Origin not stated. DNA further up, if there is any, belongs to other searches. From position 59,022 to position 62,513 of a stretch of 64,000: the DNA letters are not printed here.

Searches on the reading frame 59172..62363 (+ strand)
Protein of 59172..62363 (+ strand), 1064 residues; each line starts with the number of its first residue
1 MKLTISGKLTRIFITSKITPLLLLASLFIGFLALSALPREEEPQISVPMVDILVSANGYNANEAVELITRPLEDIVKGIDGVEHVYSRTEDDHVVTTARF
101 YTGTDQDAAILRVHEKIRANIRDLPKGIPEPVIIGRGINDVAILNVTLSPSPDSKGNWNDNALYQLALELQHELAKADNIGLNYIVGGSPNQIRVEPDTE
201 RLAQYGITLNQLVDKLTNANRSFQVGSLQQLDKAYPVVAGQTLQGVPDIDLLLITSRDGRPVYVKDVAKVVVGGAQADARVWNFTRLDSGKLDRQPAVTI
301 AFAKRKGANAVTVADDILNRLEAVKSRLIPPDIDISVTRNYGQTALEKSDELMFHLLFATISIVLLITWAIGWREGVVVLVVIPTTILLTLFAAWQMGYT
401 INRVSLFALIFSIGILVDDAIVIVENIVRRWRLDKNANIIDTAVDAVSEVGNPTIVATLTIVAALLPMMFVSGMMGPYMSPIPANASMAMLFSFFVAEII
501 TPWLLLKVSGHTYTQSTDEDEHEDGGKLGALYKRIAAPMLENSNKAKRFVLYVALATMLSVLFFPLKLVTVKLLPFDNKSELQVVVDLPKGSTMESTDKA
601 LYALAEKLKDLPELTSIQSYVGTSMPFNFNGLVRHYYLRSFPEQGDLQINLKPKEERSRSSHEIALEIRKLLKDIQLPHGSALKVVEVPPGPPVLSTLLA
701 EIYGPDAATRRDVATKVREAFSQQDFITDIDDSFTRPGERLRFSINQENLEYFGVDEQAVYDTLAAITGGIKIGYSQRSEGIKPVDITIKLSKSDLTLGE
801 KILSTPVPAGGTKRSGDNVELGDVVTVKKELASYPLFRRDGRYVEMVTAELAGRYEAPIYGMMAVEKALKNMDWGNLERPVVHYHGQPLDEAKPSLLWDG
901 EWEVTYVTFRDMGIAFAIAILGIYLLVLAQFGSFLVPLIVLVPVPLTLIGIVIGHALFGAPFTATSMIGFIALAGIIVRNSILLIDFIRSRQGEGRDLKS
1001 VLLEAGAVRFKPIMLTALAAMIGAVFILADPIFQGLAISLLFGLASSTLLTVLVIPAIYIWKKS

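Call 14: search_protein_families(library=pfam, proteins=[window:59172-62363:+], max_evalue=0.001)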
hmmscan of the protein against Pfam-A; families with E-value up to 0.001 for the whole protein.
window:59172-62363:+ (1064 aa): 2 families
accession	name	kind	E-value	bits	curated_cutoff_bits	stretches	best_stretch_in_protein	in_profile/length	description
PF00873.25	ACR_tran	-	3.9e-141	472.2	28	1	11-1060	3-1018/1021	AcrB/AcrD/AcrF family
PF02355.23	SecD_SecF_C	-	1.3e-06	28.4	20.5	1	351-474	32-155/189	Protein export membrane protein SecD/SecF, C-terminal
